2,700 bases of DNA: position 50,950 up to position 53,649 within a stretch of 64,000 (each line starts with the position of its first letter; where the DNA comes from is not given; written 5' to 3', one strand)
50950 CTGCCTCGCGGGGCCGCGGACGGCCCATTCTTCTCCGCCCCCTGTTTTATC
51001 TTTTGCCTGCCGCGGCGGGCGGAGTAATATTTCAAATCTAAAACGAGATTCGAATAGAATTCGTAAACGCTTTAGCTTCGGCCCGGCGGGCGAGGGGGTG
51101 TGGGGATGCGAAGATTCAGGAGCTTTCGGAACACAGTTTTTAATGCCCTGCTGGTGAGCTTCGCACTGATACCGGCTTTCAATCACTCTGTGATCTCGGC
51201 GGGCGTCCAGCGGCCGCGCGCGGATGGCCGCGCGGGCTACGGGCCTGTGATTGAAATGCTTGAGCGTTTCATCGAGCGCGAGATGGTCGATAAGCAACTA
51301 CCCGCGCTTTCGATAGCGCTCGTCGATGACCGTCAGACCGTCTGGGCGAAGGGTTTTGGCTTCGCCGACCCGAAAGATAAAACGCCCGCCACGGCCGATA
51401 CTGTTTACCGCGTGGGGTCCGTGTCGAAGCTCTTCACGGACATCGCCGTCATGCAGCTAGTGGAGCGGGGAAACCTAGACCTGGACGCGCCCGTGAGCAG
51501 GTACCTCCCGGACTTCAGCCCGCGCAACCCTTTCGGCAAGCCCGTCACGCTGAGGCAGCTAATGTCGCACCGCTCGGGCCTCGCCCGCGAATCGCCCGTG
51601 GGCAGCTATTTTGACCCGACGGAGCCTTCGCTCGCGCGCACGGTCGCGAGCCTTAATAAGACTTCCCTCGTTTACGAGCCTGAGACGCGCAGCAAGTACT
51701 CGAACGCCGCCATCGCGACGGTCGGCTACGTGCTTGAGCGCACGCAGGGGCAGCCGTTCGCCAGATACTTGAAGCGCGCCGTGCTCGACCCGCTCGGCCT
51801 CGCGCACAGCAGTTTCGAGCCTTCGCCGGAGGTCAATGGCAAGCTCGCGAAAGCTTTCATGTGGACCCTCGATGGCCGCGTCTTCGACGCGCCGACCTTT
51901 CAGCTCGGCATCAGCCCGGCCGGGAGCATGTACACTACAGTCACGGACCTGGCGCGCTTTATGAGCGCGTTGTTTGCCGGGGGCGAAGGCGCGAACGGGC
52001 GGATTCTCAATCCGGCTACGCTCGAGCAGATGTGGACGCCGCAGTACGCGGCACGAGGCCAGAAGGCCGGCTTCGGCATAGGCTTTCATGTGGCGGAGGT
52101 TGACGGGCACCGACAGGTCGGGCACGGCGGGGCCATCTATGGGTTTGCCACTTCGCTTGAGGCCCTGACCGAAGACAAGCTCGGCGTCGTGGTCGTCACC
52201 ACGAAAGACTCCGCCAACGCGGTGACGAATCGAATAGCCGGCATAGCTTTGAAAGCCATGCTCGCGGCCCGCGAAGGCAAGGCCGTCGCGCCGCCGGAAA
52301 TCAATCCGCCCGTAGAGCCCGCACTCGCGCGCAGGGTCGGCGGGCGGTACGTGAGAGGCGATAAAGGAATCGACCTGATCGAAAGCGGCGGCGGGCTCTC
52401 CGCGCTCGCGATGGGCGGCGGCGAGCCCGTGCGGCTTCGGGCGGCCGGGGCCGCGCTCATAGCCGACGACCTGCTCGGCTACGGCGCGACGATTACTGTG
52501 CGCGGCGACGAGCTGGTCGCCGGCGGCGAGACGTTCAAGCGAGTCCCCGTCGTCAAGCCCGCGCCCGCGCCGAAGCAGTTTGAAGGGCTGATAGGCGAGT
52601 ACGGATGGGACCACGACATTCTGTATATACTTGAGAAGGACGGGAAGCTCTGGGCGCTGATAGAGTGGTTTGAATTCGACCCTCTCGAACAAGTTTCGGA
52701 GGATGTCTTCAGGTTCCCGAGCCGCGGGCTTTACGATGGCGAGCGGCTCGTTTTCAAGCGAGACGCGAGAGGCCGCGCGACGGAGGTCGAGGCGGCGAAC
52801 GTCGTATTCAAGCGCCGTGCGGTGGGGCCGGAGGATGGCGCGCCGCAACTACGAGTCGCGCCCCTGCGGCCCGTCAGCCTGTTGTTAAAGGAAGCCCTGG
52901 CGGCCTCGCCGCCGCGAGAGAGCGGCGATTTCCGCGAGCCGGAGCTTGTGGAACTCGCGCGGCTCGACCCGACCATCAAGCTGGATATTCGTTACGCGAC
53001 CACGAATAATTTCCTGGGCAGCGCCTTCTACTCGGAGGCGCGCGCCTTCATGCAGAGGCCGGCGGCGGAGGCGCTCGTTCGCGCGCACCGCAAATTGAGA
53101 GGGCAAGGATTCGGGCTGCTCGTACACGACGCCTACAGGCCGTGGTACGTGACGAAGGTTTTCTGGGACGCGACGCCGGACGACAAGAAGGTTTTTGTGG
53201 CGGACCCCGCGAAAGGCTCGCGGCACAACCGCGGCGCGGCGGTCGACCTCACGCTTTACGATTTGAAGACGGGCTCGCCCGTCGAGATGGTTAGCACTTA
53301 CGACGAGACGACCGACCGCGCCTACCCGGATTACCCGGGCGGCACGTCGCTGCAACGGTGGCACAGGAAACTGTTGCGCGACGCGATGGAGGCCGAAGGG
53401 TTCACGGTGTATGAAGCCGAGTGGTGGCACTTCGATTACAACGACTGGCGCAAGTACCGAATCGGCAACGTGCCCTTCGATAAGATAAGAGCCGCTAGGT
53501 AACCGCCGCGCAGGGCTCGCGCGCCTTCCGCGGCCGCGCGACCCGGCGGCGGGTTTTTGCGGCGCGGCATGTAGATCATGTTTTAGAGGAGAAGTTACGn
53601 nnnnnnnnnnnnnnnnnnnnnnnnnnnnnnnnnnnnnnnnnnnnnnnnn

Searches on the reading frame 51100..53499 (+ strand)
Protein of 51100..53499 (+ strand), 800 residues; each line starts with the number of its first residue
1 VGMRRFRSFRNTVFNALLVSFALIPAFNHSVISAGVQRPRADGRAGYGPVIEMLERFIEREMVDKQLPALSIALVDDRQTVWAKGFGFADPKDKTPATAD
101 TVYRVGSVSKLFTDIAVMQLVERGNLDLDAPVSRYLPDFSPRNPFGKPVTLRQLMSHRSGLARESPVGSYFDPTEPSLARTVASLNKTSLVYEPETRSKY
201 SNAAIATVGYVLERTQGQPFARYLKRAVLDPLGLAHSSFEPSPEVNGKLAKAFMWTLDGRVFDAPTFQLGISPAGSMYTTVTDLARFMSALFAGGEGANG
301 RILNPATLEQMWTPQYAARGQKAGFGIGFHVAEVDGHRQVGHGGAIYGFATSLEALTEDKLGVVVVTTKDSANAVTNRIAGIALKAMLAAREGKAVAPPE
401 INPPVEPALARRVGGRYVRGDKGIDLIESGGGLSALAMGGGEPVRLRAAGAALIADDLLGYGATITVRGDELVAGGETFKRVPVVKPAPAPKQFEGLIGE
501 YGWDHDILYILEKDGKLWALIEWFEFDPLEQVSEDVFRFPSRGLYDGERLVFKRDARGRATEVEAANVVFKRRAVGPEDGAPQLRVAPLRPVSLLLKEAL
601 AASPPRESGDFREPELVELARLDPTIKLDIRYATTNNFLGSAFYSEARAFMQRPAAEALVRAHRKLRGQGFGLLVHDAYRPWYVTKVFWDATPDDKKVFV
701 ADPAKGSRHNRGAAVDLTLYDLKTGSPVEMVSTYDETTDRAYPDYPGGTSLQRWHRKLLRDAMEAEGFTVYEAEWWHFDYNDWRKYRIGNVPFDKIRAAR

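Call 65: search_protein_families(library=pfam, proteins=[window:51100-53499:+], max_evalue=0.00001)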
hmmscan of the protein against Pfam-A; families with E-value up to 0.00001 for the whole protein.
window:51100-53499:+ (800 aa): 2 families
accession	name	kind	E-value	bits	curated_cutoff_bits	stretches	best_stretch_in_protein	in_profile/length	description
PF00144.29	Beta-lactamase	-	1.7e-73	248.1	27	1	55-374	2-315/329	Beta-lactamase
PF01427.22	Peptidase_M15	-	1.3e-34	120.1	27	1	613-782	2-186/199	D-ala-D-ala dipeptidase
